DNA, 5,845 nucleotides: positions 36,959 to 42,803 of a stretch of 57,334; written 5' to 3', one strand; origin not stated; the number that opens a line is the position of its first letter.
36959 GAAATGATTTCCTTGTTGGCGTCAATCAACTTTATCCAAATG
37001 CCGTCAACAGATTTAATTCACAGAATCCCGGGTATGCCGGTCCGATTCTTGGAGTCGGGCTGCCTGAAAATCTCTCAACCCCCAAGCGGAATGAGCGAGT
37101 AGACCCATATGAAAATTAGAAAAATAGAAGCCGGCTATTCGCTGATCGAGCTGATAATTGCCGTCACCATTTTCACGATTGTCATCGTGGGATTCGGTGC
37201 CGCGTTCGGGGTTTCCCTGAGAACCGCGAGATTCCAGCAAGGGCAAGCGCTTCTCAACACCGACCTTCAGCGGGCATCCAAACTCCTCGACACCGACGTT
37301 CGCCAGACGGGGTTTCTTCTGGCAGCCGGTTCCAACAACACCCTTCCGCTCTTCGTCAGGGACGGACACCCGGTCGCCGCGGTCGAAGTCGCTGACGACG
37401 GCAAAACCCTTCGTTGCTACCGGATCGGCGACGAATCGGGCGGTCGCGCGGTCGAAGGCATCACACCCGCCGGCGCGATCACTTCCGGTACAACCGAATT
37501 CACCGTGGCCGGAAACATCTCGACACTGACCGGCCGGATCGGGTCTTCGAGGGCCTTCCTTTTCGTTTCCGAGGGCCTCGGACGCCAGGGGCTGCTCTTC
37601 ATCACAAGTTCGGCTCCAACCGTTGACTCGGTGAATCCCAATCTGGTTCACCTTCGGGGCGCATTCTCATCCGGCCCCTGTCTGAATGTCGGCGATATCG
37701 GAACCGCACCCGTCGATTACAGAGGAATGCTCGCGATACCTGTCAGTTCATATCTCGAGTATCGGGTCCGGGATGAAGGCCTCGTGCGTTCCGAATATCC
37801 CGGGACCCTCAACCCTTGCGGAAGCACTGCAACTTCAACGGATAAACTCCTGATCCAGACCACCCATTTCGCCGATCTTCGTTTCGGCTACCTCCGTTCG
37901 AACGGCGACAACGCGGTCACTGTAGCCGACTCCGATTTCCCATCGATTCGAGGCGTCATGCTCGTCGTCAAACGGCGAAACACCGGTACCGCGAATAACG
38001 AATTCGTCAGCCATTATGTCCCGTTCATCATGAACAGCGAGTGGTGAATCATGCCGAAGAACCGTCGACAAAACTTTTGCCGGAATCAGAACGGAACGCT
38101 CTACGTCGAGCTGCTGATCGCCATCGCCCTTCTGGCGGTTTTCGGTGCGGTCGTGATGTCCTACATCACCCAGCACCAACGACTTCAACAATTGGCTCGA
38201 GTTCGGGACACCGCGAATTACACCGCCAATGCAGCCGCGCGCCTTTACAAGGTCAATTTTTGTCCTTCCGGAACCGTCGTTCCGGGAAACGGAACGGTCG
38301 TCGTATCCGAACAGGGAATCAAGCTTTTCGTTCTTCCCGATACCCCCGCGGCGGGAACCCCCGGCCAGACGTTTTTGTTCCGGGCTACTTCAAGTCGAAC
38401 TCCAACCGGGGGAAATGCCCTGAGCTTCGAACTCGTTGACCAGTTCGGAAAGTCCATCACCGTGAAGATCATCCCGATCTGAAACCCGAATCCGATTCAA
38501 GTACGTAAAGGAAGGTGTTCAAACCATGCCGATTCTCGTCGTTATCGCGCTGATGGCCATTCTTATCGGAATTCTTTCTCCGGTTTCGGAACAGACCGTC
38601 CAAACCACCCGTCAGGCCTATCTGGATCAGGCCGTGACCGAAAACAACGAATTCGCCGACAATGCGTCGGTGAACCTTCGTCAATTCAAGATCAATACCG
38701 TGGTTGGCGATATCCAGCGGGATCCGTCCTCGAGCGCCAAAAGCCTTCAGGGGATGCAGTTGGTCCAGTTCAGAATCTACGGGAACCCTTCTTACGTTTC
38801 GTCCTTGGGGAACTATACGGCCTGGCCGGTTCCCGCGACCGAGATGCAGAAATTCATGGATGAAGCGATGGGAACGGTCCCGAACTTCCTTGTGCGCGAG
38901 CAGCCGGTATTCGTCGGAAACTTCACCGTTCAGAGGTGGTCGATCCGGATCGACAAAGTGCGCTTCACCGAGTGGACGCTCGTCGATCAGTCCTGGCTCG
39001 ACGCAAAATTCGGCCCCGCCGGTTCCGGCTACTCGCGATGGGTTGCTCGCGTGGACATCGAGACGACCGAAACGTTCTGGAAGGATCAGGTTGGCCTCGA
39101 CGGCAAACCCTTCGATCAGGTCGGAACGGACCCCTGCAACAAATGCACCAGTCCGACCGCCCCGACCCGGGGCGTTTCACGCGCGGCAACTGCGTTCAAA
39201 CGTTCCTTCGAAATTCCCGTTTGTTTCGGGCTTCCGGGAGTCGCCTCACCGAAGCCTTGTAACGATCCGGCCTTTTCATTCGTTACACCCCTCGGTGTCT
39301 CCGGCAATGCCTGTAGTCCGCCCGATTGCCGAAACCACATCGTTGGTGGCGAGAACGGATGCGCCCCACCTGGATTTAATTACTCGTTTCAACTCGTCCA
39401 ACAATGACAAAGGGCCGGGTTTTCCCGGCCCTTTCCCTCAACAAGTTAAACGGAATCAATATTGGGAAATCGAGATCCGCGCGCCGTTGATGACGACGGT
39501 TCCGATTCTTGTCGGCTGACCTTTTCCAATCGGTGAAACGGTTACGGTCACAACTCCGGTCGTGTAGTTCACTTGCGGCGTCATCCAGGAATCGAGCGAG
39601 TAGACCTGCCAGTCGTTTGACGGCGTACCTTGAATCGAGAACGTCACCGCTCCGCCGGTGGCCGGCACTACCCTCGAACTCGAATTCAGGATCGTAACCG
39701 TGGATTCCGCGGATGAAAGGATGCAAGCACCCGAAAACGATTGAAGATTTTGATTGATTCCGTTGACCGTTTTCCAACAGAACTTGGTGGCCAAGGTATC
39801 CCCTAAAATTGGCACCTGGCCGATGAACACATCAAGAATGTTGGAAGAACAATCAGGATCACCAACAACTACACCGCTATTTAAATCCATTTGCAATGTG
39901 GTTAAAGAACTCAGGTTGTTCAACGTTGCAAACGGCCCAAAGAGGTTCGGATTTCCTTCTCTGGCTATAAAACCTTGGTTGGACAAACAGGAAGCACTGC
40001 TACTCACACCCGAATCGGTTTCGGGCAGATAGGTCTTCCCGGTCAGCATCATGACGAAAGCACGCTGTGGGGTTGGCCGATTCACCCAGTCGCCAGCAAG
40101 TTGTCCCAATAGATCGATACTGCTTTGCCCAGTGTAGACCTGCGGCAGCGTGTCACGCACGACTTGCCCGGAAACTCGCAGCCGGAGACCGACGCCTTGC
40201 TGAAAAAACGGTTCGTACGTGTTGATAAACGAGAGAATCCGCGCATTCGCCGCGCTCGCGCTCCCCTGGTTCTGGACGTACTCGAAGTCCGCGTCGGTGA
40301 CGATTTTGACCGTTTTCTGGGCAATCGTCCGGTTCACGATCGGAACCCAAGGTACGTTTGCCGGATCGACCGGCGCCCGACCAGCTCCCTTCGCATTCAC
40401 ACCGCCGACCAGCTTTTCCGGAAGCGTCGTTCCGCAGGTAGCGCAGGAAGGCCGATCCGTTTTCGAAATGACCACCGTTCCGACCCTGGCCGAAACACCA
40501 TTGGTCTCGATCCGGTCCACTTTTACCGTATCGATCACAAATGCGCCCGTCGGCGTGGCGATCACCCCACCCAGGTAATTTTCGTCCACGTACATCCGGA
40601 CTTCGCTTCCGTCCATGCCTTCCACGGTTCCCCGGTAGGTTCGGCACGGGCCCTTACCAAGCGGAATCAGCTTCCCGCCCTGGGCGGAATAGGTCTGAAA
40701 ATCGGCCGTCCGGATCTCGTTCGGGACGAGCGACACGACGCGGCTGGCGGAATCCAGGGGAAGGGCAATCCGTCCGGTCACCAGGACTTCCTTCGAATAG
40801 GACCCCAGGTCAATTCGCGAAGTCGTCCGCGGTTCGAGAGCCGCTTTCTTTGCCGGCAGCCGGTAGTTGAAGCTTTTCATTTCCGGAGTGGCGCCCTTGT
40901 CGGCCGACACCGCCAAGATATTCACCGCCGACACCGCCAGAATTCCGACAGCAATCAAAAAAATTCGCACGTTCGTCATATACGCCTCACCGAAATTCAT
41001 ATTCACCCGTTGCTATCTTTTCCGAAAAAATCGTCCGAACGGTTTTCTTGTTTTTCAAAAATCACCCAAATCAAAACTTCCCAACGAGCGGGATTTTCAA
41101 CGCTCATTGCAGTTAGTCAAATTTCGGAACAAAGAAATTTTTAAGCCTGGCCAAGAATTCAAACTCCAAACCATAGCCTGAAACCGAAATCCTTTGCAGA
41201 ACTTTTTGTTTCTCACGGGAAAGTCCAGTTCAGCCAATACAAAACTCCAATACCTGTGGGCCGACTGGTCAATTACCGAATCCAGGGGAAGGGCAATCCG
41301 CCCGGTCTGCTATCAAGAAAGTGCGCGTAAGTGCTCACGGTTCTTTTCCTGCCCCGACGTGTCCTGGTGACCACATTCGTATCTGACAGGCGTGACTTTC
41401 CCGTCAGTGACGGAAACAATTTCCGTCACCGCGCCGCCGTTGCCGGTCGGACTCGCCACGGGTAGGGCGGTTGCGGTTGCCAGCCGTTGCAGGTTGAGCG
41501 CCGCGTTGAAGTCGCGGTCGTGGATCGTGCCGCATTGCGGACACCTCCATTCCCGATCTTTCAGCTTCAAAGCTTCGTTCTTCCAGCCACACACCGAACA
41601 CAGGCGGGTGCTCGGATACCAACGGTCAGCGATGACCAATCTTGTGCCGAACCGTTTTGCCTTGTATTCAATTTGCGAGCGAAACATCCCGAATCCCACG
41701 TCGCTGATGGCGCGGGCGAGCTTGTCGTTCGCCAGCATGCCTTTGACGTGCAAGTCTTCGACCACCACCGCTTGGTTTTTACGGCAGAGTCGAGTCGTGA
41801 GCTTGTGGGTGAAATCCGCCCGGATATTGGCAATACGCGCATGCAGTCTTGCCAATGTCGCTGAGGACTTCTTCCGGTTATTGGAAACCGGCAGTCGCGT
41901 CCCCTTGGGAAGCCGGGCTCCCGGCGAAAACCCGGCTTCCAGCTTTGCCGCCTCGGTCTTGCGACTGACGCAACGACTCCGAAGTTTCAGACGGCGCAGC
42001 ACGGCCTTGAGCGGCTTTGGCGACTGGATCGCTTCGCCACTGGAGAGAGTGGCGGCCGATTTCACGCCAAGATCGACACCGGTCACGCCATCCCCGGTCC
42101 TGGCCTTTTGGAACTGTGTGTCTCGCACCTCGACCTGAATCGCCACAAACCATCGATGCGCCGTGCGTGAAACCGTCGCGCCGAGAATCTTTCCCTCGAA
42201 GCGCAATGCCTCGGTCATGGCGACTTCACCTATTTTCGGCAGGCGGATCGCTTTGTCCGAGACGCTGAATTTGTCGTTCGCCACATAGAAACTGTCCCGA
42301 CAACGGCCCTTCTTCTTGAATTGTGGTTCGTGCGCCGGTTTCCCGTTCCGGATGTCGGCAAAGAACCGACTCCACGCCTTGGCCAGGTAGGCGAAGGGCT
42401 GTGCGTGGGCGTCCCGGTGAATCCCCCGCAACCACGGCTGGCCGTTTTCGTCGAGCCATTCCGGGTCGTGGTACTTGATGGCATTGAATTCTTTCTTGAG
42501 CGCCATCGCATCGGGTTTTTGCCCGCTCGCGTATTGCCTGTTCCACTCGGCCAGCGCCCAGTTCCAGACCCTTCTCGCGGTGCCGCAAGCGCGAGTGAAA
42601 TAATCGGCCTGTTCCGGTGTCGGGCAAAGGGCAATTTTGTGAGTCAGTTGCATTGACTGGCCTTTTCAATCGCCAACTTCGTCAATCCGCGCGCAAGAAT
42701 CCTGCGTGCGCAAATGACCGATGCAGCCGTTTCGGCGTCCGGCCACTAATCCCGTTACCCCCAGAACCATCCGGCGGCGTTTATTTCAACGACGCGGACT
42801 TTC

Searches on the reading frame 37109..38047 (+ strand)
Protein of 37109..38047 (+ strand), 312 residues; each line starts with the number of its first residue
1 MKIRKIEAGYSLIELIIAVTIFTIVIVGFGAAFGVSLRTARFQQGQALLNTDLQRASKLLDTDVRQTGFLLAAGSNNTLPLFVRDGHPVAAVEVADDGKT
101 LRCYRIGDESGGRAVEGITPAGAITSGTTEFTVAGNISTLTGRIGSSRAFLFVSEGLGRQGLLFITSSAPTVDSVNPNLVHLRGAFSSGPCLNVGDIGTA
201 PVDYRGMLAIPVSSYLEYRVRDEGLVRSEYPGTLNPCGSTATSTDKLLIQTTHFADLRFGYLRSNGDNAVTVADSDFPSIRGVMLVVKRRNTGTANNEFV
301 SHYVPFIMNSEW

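Call 12: search_protein_families(library=pfam, proteins=[window:37109-38047:+], max_evalue=0.001)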
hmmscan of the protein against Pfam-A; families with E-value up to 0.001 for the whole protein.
window:37109-38047:+ (312 aa): 1 family
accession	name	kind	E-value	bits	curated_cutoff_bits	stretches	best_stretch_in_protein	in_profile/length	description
PF07963.17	N_methyl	-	1.2e-05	25.1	21.2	1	5-28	2-25/27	Prokaryotic N-terminal methylation motif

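Call 22: search_protein_families(library=phrogs, proteins=[window:37109-38047:+], max_evalue=0.01)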
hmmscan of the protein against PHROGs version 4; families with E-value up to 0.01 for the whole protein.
window:37109-38047:+ (312 aa): 0 families

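Call 23: search_protein_families(library=ncbifam, proteins=[window:37109-38047:+], max_evalue=0.01)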
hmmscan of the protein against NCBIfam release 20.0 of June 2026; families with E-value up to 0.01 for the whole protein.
window:37109-38047:+ (312 aa): 3 families
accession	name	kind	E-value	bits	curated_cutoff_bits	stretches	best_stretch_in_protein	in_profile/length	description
TIGR01711.1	gspJ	equivalog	0.00025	20.9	64.85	1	8-67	1-60/192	type II secretion system minor pseudopilin GspJ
TIGR02532.1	IV_pilin_GFxxxE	domain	0.0016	18.2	16.3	1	8-27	2-21/24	prepilin-type N-terminal cleavage/methylation domain-containing protein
NF007848.0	PRK10557.1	equivalog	0.0026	17.1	120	1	5-71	8-74/192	prepilin peptidase-dependent protein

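Call 123: search_protein_families(library=padloc, proteins=[window:37109-38047:+], max_evalue=0.01)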
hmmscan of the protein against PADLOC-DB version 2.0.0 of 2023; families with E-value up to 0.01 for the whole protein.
window:37109-38047:+ (312 aa): 0 families

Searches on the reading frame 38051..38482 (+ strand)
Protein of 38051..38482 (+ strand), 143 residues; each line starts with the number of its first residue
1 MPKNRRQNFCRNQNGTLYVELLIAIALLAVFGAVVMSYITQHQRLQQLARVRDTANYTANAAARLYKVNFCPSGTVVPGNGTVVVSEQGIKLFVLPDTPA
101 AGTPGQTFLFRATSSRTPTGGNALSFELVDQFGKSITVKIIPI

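Call 12: search_protein_families(library=pfam, proteins=[window:38051-38482:+], max_evalue=0.001)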
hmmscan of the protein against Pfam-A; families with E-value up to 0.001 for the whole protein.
window:38051-38482:+ (143 aa): 0 families

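Call 22: search_protein_families(library=phrogs, proteins=[window:38051-38482:+], max_evalue=0.01)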
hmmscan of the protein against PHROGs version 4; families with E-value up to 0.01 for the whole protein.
window:38051-38482:+ (143 aa): 0 families

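Call 23: search_protein_families(library=ncbifam, proteins=[window:38051-38482:+], max_evalue=0.01)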
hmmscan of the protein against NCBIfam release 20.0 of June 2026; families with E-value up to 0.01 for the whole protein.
window:38051-38482:+ (143 aa): 2 families
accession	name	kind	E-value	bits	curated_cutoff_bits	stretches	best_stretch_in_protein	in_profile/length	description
NF041013.1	T4P_ComGE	equivalog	0.00018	21.6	49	1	12-68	2-58/83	competence type IV pilus minor pilin ComGE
NF052375.1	antisigma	equivalog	0.0058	16.6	100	1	18-101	84-160/217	anti-sigma factor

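Call 123: search_protein_families(library=padloc, proteins=[window:38051-38482:+], max_evalue=0.01)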
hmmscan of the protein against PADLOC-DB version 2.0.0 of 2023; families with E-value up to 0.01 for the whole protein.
window:38051-38482:+ (143 aa): 0 families

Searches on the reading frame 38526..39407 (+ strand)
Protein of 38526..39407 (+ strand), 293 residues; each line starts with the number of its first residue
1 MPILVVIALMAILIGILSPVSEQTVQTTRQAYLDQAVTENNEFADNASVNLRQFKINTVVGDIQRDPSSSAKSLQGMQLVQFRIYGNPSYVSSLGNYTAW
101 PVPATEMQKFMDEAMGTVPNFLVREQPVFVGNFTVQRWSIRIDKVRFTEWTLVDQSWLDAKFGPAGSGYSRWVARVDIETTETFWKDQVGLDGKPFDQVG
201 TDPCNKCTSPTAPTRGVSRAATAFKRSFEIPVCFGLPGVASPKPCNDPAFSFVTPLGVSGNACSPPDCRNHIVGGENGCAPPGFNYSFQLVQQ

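Call 12: search_protein_families(library=pfam, proteins=[window:38526-39407:+], max_evalue=0.001)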
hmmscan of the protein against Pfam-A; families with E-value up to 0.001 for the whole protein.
window:38526-39407:+ (293 aa): 0 families

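Call 22: search_protein_families(library=phrogs, proteins=[window:38526-39407:+], max_evalue=0.01)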
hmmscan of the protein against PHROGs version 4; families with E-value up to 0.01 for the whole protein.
window:38526-39407:+ (293 aa): 0 families

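Call 23: search_protein_families(library=ncbifam, proteins=[window:38526-39407:+], max_evalue=0.01)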
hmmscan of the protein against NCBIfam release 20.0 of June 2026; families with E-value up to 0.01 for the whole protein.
window:38526-39407:+ (293 aa): 1 family
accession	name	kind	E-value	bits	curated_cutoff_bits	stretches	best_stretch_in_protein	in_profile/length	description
TIGR02596.1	TIGR02596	subfamily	0.0013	18.8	70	1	3-82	6-85/196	Verru_Chthon cassette protein D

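Call 66: find_related_loci(query=A3, collection=genome_contigs, flank=10000)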
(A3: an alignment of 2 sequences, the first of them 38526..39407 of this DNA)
Query A3 (293 aa) in genome_contigs; peptide patterns used: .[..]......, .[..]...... (x = any residue, [..] = any of these).
97 stretches matched a pattern, but none encodes a relative of the query by tblastn (E <= 1e-3).

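Call 69: search_dna_similar(query=window:38526-39407:+, collection=plasmids, mode=protein, max_rows=12, max_evalue=0.001)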
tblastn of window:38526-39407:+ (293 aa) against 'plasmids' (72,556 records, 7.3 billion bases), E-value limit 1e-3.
No match.

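Call 123: search_protein_families(library=padloc, proteins=[window:38526-39407:+], max_evalue=0.01)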
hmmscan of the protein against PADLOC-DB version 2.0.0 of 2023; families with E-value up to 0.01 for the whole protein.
window:38526-39407:+ (293 aa): 0 families

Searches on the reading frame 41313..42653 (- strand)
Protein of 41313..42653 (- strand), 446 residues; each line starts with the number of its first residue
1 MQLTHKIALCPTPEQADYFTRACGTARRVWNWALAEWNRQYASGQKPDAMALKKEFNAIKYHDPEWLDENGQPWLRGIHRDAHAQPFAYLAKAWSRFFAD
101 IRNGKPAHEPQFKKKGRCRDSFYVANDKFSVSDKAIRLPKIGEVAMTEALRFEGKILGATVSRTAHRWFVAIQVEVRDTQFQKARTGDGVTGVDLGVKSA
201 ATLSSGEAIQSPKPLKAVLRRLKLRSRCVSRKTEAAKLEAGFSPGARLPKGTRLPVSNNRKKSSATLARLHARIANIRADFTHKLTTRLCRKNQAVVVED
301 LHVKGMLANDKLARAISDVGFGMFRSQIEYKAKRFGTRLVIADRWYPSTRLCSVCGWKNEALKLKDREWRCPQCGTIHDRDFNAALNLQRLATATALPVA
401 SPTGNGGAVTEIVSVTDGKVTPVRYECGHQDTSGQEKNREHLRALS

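Call 13: search_protein_families(library=pfam, proteins=[window:41313-42653:-], max_evalue=0.001)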
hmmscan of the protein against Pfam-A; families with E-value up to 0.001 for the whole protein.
window:41313-42653:- (446 aa): 3 families
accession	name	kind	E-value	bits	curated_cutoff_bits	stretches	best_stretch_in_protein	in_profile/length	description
PF07282.18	Cas12f1-like_TNB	-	2.6e-23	82.4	26.3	1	321-388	1-60/60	Cas12f1-like, TNB domain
PF01385.25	OrfB_IS605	-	3.7e-20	72.8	30.5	1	172-308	2-118/120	Probable transposase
PF12323.14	HTH_OrfB_IS605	-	1.9e-14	53.3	21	1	1-46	1-47/47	Helix-turn-helix domain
